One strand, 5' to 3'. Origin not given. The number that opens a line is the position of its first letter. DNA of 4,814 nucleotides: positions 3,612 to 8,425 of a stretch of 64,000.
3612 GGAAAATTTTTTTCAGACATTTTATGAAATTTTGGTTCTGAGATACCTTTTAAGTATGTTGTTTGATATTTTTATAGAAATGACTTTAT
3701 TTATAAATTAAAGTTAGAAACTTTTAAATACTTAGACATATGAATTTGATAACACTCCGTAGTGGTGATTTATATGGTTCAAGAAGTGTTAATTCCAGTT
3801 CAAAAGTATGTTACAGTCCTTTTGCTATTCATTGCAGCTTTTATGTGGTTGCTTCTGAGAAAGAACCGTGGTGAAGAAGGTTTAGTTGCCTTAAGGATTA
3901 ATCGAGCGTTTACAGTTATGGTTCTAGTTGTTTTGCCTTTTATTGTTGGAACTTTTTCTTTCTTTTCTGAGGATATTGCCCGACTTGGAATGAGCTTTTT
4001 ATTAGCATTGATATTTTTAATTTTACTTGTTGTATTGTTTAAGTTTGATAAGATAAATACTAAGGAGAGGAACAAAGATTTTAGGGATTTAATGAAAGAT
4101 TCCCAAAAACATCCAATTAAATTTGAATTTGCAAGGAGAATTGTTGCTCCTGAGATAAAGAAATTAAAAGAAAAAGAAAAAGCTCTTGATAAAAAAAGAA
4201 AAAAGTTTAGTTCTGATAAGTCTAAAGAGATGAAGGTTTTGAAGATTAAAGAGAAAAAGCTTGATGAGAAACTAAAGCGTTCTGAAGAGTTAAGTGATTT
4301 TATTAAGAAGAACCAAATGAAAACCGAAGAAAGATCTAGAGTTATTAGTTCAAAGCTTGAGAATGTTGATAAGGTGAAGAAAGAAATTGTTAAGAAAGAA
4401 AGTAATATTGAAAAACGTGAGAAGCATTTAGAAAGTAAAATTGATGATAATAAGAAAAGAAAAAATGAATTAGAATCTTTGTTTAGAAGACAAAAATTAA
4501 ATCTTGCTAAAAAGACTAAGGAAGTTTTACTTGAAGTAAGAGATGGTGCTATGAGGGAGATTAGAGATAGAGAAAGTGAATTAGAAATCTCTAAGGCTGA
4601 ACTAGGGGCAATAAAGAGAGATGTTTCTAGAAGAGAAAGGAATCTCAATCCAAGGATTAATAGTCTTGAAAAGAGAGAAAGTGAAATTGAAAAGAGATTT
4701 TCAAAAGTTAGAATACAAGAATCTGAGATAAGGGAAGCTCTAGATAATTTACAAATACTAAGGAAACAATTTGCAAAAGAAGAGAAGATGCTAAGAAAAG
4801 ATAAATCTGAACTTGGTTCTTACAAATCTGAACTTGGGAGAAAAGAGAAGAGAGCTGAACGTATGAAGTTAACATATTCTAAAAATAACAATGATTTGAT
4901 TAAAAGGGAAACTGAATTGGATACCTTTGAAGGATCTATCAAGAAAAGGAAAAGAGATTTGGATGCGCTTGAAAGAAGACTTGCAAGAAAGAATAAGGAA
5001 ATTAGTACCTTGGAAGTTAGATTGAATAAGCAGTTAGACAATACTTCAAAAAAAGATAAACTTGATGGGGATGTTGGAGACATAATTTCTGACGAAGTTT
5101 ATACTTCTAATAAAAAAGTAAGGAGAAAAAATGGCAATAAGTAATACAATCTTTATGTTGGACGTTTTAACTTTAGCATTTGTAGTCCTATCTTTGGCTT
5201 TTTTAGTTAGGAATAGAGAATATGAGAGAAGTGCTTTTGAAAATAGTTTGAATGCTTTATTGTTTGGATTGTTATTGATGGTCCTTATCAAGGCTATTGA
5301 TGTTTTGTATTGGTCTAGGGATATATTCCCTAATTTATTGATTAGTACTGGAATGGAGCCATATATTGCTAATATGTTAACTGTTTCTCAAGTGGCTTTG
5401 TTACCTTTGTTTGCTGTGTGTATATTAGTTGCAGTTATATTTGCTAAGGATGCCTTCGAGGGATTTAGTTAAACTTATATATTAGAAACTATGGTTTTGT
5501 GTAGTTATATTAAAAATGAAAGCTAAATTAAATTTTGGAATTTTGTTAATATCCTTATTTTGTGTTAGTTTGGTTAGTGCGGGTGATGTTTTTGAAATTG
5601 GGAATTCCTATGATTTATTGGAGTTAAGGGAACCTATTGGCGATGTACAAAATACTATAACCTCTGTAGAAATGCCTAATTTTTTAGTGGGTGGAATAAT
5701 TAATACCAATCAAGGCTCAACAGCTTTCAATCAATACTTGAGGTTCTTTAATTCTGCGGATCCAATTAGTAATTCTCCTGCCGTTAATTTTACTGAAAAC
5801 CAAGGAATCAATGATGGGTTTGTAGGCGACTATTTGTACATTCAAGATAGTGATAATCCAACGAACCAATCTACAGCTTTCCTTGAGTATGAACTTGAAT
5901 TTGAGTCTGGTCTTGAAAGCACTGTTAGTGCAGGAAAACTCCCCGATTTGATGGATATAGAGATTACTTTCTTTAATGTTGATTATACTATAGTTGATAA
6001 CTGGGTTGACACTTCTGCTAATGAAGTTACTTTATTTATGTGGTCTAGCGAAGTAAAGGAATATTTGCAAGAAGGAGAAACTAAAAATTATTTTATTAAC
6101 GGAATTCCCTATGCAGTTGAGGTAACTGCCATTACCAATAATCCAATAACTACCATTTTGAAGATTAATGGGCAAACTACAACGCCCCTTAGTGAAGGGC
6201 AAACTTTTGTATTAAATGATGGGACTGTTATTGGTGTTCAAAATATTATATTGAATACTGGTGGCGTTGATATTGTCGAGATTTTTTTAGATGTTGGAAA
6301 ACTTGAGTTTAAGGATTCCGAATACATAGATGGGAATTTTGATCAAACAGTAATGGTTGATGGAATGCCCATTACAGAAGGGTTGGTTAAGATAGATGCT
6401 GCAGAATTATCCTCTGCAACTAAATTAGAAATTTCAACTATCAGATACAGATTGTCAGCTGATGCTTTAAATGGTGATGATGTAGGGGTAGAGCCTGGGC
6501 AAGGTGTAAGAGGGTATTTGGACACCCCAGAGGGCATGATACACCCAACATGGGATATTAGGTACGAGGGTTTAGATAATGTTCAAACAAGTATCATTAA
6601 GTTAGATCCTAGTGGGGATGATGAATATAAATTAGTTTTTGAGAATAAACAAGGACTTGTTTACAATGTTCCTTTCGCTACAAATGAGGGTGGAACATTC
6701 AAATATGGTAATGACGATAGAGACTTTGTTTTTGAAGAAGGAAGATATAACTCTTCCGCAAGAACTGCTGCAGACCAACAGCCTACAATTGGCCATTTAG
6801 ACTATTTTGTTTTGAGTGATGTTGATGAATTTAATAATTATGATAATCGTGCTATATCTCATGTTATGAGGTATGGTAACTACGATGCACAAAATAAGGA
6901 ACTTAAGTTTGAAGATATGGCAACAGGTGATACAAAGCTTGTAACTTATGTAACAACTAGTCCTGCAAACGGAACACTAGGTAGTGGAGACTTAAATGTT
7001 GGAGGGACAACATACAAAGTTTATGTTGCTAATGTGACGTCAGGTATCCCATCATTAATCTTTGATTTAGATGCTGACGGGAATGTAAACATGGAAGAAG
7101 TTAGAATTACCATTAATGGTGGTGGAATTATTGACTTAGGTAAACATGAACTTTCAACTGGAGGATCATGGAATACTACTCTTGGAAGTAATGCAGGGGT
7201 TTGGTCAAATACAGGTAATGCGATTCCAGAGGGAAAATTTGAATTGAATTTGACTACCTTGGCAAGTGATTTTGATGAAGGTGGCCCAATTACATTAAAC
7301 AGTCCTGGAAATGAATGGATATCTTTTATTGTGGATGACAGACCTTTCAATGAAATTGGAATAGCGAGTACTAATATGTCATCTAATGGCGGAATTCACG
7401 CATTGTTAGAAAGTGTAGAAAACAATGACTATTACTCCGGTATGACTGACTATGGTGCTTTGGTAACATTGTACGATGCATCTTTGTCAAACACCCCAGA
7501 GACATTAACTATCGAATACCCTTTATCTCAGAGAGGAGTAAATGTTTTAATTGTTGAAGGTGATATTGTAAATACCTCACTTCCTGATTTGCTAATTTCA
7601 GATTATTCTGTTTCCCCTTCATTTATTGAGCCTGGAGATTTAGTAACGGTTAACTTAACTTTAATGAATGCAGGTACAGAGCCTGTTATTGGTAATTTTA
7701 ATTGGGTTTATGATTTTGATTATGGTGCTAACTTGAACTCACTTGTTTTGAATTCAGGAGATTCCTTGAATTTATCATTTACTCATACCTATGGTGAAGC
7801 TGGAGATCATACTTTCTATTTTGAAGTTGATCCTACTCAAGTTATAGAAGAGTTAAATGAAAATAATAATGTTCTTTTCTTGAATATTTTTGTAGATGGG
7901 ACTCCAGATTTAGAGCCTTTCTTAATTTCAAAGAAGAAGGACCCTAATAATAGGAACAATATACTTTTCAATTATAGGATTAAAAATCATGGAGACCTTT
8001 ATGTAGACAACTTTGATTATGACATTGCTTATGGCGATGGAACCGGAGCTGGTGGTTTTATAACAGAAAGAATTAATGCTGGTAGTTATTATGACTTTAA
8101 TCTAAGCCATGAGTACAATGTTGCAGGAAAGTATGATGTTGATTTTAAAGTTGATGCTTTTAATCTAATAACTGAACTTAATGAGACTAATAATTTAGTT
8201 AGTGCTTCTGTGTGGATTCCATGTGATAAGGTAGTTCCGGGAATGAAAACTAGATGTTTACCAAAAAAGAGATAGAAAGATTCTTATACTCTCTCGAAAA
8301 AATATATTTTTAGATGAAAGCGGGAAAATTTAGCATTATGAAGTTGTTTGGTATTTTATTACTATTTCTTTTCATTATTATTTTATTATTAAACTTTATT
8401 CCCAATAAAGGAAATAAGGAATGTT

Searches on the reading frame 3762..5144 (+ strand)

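Call 19: search_protein_families(library=pfam, proteins=[window:3762-5144:+], max_evalue=0.001)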
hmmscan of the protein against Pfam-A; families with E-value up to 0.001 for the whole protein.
window:3762-5144:+ (460 aa): 1 family
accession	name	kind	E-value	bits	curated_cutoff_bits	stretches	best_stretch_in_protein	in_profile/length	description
PF12072.13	RNase_Y_N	-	5.8e-05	23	32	1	250-336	49-135/201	RNase Y N-terminal region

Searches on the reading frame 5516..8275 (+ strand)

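Call 19: search_protein_families(library=pfam, proteins=[window:5516-8275:+], max_evalue=0.001)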
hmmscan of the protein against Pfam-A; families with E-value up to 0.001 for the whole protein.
window:5516-8275:+ (919 aa): 1 family
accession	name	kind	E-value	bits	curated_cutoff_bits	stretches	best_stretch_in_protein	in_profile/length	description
PF07705.17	CARDB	-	1.5e-26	93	22.7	2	796-896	1-100/101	CARDB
